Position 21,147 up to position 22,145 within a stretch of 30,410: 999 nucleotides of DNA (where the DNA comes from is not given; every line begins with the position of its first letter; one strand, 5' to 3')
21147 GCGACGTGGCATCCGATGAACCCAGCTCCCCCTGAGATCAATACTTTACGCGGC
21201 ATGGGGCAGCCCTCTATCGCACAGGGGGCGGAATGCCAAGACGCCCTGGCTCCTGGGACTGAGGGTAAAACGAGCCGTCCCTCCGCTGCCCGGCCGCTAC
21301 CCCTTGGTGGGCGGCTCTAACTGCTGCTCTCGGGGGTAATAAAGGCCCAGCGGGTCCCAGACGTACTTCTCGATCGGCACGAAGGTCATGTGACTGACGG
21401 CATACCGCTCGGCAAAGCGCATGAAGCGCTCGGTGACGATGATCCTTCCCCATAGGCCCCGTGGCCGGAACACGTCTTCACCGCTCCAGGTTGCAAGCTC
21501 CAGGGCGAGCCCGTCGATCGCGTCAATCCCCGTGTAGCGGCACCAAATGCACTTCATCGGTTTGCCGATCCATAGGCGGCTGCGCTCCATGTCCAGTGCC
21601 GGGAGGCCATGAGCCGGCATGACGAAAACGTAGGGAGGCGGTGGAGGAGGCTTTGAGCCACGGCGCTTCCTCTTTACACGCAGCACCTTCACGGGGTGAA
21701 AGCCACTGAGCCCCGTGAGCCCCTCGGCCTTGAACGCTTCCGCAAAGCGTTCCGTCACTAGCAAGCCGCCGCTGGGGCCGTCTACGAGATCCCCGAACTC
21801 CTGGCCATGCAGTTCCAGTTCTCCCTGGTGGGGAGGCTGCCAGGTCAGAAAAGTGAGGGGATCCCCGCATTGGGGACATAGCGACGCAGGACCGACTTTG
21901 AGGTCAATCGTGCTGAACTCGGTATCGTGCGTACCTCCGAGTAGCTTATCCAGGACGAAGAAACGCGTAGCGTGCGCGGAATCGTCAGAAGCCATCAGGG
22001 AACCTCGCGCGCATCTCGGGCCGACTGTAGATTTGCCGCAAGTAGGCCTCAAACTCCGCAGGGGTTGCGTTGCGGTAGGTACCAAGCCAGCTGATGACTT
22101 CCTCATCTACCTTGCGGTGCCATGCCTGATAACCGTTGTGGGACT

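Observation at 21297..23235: SitA-like lipoprotein polymorphic toxin with an overlapping two-CxxC(G) immunity gene in a lower-GC islet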

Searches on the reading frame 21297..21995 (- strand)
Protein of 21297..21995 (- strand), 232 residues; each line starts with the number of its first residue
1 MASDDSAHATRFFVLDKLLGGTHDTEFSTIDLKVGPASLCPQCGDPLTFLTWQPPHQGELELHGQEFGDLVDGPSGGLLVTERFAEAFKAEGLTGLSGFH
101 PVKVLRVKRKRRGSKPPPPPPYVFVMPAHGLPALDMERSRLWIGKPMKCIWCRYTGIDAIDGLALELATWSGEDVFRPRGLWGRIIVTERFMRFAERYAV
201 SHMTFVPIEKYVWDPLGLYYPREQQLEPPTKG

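Call 3: search_protein_families(library=pfam, proteins=[window:21297-21995:-], max_evalue=1)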
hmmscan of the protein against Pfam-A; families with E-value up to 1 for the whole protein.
window:21297-21995:- (232 aa): 3 families
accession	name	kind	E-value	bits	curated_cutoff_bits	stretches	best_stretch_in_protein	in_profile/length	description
PF09535.15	Gmx_para_CXXCG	-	0.0015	18.4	25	1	67-205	104-231/236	Protein of unknown function (Gmx_para_CXXCG)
PF07791.16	Imm11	-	0.03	14.1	22.1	1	65-208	58-192/194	Immunity protein family (Imm11)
PF03912.19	Psb28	-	0.097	13.4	25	1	189-202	89-102/106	Psb28 protein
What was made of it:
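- On Imm11 / double-CXXCG clan (Pfam CL0767: PF07791, PF09535): Window protein: PF09535 18.4 against 25, PF07791 14.1 against 22.1 (call 3).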

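Call 4: search_protein_families(library=ncbifam, proteins=[window:21297-21995:-], max_evalue=1)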
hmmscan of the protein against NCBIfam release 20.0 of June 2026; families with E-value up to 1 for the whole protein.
window:21297-21995:- (232 aa): 2 families
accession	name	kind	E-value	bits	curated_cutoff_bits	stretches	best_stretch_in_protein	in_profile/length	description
TIGR02264.1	gmx_para_CXXCG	equivalog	0.00011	21.6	100.15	1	67-209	104-235/237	SitI6 family double-CXXCG motif immunity protein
TIGR03047.1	PS_II_psb28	equivalog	0.081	13.2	61.1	1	189-202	90-103/109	photosystem II reaction center protein Psb28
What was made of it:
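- On SitI6 equivalog (TIGR02264): 21.6 bits against a cutoff of 100.15 (call 4).
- Checked: The double-CXXCG models are matched only below their cut-offs (calls 3, 4).
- The immunity protein itself is below every curated cutoff (calls 3, 4). It is below threshold for every curated immunity model (calls 3, 4).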

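Call 10: find_homologous_proteins(query=window:21297-21995:-, max_evalue=0.01)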
Query window:21297-21995:- (232 aa): 510 proteins with E <= 0.01 among 691 candidates; the best 120 are listed.
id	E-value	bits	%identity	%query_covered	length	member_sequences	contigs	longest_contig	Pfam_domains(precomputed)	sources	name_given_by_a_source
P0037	5.3e-160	548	100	100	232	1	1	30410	-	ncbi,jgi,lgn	ncbi:MAG TPA: hypothetical protein VF815_10130 [Myxococcaceae bacterium]|jgi:hypothetical protein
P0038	2.2e-118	412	76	100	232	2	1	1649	-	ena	-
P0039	9.1e-117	407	75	100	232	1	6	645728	-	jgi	jgi:hypothetical protein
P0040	1.2e-115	403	75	100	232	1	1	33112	-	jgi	jgi:hypothetical protein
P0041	5.4e-112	391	72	100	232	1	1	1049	-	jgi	jgi:hypothetical protein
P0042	5.3e-111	388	71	100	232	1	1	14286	-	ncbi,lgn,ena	-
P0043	9.9e-109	380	69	100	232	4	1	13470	-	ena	-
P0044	1.7e-108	380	71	100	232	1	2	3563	-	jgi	jgi:hypothetical protein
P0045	8.7e-108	377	71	100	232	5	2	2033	-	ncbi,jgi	jgi:hypothetical protein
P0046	2.4e-107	376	69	100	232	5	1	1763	-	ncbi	-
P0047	3.3e-107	375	68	100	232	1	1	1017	-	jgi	jgi:hypothetical protein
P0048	4.1e-107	375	70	100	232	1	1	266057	-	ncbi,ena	-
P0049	4.6e-107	375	71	100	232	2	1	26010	-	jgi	jgi:hypothetical protein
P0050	6.1e-107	374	69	100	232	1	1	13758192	-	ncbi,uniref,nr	ncbi:hypothetical protein [Archangium lansingense]|uniref:Uncharacterized protein n=1 Tax=Archangium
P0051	1.4e-106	373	69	100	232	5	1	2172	-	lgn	-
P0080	8.6e-100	351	67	100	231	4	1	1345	PF09535.16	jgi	jgi:hypothetical protein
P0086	9.6e-99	348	66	100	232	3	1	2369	PF09535.16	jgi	jgi:hypothetical protein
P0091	4.7e-98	345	65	100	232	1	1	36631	PF09535.16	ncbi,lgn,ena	-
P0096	2.9e-97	343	66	100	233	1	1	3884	PF09535.16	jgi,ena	-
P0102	3.3e-95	336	65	95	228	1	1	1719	PF09535.16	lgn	-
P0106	6.7e-95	335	65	100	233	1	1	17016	PF09535.16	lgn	-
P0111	2.7e-94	333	64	100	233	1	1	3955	PF09535.16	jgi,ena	-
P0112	3.6e-94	333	62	100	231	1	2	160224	PF09535.16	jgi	jgi:hypothetical protein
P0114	4.3e-94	332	65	96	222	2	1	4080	PF09535.16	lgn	-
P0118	9.8e-94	331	63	97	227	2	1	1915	PF09535.16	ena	-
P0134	1.2e-90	321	64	94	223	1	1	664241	-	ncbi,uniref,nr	ncbi:double-CXXCG motif protein [Pyxidicoccus trucidator]|uniref:double-CXXCG motif protein n=1 Tax=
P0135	4.0e-90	319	64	94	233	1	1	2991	PF09535.16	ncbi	-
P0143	1.4e-85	304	63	90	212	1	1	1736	PF07791.17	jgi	jgi:hypothetical protein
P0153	7.2e-70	253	52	93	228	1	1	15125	PF07791.17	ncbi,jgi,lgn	-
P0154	1.2e-69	252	56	93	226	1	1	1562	PF07791.17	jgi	-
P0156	2.9e-69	251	54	95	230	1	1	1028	PF07791.17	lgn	-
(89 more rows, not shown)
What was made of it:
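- On Imm11 / double-CXXCG clan (Pfam CL0767: PF07791, PF09535): Several homologues carry precomputed PF09535 or PF07791 hits (call 10).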

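Call 29: find_encoding_contigs(protein=P0039, flank=6000, max_places=3)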
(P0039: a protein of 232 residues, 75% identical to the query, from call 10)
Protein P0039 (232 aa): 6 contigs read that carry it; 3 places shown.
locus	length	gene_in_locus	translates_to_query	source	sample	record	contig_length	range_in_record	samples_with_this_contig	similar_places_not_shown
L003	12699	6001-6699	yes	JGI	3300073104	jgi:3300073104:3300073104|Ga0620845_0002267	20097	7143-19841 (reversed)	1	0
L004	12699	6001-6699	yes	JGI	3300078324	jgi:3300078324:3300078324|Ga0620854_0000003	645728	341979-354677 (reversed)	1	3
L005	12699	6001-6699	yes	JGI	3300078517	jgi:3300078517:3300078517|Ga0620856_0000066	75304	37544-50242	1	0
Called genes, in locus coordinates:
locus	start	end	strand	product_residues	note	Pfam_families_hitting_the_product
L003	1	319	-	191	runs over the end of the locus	?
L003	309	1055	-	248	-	PF13489:Methyltransf_23 (weak), PF08241:Methyltransf_11, PF13649:Methyltransf_25 (weak)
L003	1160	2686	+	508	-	PF01943:Polysacc_synt, PF13440:Polysacc_synt_3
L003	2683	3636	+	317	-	PF00535:Glycos_transf_2, PF13641:Glyco_tranf_2_3, PF13632:Glyco_trans_2_3 (faint)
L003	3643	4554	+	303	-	PF00535:Glycos_transf_2, PF10111:Glyco_tranf_2_2, PF13641:Glyco_tranf_2_3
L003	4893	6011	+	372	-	-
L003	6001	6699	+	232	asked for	-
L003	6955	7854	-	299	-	-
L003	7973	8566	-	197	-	PF13578:Methyltransf_24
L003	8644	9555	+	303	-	PF05050:Methyltransf_21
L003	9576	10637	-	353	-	PF00089:Trypsin (weak), PF13365:Trypsin_2 (weak)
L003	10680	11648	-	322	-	PF00089:Trypsin (weak), PF13365:Trypsin_2 (weak)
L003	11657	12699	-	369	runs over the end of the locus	PF01757:Acyl_transf_3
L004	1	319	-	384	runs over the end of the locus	PF01757:Acyl_transf_3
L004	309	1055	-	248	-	PF13489:Methyltransf_23 (weak), PF08241:Methyltransf_11, PF13649:Methyltransf_25 (weak)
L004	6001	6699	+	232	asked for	-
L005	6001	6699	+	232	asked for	-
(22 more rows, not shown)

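Call 30: find_encoding_contigs(protein=P0050, flank=6000, max_places=2)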
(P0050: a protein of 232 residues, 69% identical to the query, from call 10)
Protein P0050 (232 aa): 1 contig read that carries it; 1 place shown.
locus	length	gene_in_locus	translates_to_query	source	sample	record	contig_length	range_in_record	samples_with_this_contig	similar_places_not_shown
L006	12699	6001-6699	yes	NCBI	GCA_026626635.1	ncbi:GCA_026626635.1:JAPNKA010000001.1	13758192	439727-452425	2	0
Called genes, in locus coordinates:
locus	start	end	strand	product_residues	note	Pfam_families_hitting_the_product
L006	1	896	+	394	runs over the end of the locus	PF01757:Acyl_transf_3, PF07786:HGSNAT_cat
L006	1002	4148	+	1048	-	PF07494:Reg_prop (faint), PF00512:HisKA (faint), PF02518:HATPase_c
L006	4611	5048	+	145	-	PF13384:HTH_23, PF13551:HTH_29, PF13565:HTH_32 (weak)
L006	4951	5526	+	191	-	PF13358:DDE_3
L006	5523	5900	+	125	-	-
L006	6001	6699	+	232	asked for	-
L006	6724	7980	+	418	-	-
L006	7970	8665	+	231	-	-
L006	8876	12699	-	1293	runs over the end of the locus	PF00069:Pkinase, PF07714:PK_Tyr_Ser-Thr, PF00069:Pkinase, PF07714:PK_Tyr_Ser-Thr (weak), PF20703:nSTAND1, PF05729:NACHT (weak), PF03781:FGE-sulfatase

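Call 46: search_protein_families(library=pfam, alignment_id=A5, max_evalue=0.01)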
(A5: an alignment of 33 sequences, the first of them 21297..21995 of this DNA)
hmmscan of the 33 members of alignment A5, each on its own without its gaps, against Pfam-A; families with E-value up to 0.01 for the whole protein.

A. member 1, window:21297-21995:- (232 aa): 1 family
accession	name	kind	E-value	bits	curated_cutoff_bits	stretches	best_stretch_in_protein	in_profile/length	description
PF09535.15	Gmx_para_CXXCG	-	0.0015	18.4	25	0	67-205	104-231/236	Protein of unknown function (Gmx_para_CXXCG)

B. families by the number of members that match (of 33 scanned): 3 families
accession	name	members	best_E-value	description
PF09535.15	Gmx_para_CXXCG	28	5.8e-08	Protein of unknown function (Gmx_para_CXXCG)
PF07791.16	Imm11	15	1e-06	Immunity protein family (Imm11)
PF09723.15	Zn_ribbon_8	1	0.0011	Zinc ribbon domain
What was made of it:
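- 21297..21995 (-): sitI immunity gene, 232 aa, Imm11/double-CXXC clan. Matches to PF09535, PF07791 and TIGR02264 are below threshold (calls 3, 4, 46).
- On Imm11 / double-CXXCG clan (Pfam CL0767: PF07791, PF09535): Relatives: 28 of 33 hit PF09535 and 15 of 33 hit PF07791 at E<0.01 (call 46).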

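Call 56: predict_structure(alignment_id=A6)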
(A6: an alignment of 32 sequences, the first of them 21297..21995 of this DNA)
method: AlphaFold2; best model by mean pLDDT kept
length: 232 residues; sequences in the alignment: 32
mean_pLDDT: 83.7   pTM: 0.81
mean pLDDT of the five models: 83.7, 81.7, 80.3, 80.2, 76.7
residues with pLDDT >= 90: 104; 70-90: 97; 50-70: 20; < 50: 11
segments of 3 or more residues with pLDDT < 50: 1-7, 229-232
pLDDT, mean of each block of 10 residues (from residue 1): 45 88 90 84 76 92 91 91 95 94 92 79 90 86 72 72 90 90 89 86 90 88 65 32
secondary structure, 60 per line:
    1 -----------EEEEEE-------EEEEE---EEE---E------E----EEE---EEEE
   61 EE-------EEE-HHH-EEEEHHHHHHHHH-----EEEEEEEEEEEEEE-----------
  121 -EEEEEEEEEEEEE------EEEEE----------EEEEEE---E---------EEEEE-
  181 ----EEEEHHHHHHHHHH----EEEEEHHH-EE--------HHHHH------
elements in order: E12-17 E25-29 E33-35 E51-53 E57-62 E70-72 E78-81 H82-90 E96-109 E122-134 E141-145 E156-161 E175-179 E185-188 H189-198 E203-207 H222-226

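Call 75: find_encoding_contigs(protein=P0153, flank=4000, max_places=2)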
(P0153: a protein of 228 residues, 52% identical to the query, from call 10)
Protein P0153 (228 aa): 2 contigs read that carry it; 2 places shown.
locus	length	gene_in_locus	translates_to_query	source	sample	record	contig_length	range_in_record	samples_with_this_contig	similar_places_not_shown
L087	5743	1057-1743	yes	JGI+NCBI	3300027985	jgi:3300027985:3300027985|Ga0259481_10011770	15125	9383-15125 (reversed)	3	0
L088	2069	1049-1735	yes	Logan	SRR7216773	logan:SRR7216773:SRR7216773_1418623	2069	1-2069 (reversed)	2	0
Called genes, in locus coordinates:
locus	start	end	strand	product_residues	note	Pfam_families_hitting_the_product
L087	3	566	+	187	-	?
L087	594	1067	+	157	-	-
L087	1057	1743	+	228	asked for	PF07791:Imm11 (weak)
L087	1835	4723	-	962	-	PF00289:Biotin_carb_N, PF02786:CPSase_L_D2, PF02785:Biotin_carb_C (weak), PF00364:Biotin_lipoyl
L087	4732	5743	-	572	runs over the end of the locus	PF01039:Carboxyl_trans, PF03255:ACCA (faint)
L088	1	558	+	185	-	?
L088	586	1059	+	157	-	-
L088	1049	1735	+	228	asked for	PF07791:Imm11 (weak)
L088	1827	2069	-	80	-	?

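Call 76: find_encoding_contigs(protein=P0134, flank=4000, max_places=2)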
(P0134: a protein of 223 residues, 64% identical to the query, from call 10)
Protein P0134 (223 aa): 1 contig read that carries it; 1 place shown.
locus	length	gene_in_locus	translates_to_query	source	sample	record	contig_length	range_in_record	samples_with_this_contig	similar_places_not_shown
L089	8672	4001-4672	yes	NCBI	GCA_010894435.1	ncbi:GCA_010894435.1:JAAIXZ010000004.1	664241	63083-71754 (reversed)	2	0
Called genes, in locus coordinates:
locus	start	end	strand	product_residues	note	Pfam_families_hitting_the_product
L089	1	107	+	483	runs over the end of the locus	PF12161:HsdM_N (weak), PF02384:N6_Mtase, PF01170:UPF0020 (weak)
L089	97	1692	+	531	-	PF01420:Methylase_S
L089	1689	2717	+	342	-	PF28530:DUF8426, PF04471:Mrr_cat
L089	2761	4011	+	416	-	-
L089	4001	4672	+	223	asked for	-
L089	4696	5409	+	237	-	-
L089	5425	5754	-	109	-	PF11006:DUF2845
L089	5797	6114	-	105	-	-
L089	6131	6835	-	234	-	-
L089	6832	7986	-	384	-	-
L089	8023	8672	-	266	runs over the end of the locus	-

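Call 77: find_encoding_contigs(protein=P0112, flank=4000, max_places=2)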
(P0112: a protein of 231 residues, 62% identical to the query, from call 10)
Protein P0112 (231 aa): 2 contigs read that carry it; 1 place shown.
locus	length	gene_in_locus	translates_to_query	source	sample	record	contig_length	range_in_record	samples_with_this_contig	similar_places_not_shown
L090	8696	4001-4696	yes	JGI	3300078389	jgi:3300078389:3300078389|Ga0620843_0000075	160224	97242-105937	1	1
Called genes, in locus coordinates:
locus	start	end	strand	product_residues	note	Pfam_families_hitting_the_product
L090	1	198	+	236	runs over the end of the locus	PF03330:DPBB_1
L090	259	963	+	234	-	-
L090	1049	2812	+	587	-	-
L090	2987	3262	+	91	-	-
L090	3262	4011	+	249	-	-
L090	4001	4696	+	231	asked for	PF09535:Gmx_para_CXXCG (faint)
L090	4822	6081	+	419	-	PF13091:PLDc_2, PF24217:DUF7436 (faint), PF00614:PLDc (weak), PF13091:PLDc_2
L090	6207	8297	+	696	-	PF05231:MASE1, PF00512:HisKA, PF13581:HATPase_c_2 (weak), PF02518:HATPase_c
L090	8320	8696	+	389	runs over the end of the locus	PF00756:Esterase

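Call 79: search_protein_families(library=ncbifam, proteins=[L087:594-1067:+, L089:2761-4011:+], max_evalue=0.001)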
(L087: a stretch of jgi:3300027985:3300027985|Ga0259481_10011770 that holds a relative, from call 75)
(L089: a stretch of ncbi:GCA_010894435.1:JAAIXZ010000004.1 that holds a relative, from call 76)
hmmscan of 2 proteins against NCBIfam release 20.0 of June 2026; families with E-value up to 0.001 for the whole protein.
L087:594-1067:+ (157 aa): 0 families

L089:2761-4011:+ (416 aa): 1 family
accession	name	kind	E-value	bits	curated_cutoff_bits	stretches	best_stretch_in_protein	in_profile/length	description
NF050093.1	SitA5_escort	subfamily_domain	4.5e-74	249.3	160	1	10-250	1-261/262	SitA5 family polymorphic toxin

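Call 84: search_solved_structures(query=A6, max_evalue=1, show_alignments=1)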
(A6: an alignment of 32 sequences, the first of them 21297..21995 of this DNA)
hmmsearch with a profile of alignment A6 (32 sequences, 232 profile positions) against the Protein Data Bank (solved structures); distinct sequences matched with E-value up to 1: 14.
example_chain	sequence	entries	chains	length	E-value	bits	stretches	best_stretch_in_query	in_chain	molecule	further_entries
2l47_A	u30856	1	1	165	0.024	16.8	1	117-174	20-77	N-acetylmuramoyl-L-alanine amidase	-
8eaz_A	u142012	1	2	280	0.056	15.6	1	18-48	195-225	RanBP-type and C3HC4-type zinc finger-containing protein 1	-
9egv_A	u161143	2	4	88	0.18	14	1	21-48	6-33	RanBP-type and C3HC4-type zinc finger-containing protein 1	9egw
8bvl_A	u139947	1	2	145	0.19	13.9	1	17-47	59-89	RanBP-type and C3HC4-type zinc finger-containing protein 1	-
7yuj_A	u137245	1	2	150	0.2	13.8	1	17-47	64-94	RanBP-type and C3HC4-type zinc finger-containing protein 1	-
7nzc_AAA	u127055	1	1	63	0.24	13.6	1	60-108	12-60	E3 ubiquitin-protein ligase SH3RF1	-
6r0q_A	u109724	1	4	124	0.28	13.3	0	38-59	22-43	Cereblon isoform 4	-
3h4q_A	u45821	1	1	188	0.47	12.6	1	65-102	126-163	putative acetyltransferase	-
7ps9_A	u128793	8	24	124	0.61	12.2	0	38-60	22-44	Cereblon isoform 4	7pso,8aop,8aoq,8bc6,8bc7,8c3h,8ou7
4v2y_A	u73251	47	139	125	0.61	12.2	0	38-60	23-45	CEREBLON ISOFORM 4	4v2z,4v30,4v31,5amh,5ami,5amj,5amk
7shh_A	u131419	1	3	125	0.62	12.2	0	38-60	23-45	Cereblon isoform 4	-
4v32_A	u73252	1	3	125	0.63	12.2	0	38-60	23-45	CEREBLON ISOFORM 4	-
8ou9_A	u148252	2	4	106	0.71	12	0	38-60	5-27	Cereblon isoform 4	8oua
8ou6_A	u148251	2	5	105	0.78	11.9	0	39-60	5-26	Cereblon isoform 4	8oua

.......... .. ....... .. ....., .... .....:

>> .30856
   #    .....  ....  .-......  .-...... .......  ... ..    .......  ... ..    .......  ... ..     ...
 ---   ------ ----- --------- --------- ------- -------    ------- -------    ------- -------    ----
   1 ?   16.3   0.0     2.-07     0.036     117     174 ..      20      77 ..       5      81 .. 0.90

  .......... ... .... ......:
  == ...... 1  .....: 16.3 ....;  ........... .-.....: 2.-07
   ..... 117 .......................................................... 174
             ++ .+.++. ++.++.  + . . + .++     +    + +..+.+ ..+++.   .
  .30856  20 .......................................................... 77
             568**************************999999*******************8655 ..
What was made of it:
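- There are weak sequence echoes of zinc-finger proteins around the first CxxC (call 84).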

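Call 93: search_solved_structures(query=P0154, max_evalue=10, show_alignments=2)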
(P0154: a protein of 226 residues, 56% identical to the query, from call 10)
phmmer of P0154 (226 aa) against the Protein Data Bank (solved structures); distinct sequences matched with E-value up to 10: 2.
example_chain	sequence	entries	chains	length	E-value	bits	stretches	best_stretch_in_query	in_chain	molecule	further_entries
4jm1_A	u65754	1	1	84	0.41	13.3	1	73-107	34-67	hypothetical protein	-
9kqp_2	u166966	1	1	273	0.84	12.3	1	46-116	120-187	Chlorophyll a-b binding protein, chloroplastic/Lhca2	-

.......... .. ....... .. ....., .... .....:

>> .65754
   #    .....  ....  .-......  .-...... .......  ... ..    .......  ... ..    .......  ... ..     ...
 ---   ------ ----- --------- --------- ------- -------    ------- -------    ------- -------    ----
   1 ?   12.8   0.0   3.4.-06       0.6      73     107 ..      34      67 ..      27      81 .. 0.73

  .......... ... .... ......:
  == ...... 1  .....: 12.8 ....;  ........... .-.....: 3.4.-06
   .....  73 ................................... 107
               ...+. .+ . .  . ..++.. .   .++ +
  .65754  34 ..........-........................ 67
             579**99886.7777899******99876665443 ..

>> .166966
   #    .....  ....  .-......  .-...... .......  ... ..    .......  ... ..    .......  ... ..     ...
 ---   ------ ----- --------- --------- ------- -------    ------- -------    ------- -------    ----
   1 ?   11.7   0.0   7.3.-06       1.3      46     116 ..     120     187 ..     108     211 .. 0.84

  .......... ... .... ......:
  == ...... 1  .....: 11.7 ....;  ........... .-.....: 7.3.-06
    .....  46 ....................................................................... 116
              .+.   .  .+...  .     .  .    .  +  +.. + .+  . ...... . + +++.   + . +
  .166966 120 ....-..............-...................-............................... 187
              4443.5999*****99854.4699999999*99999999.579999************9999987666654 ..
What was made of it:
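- Closest known: MXAN_0050 / MXAN_0049. Different: Sequence identity to MXAN_0049 is only 19%, with no sequence-level hit (calls 84, 93).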
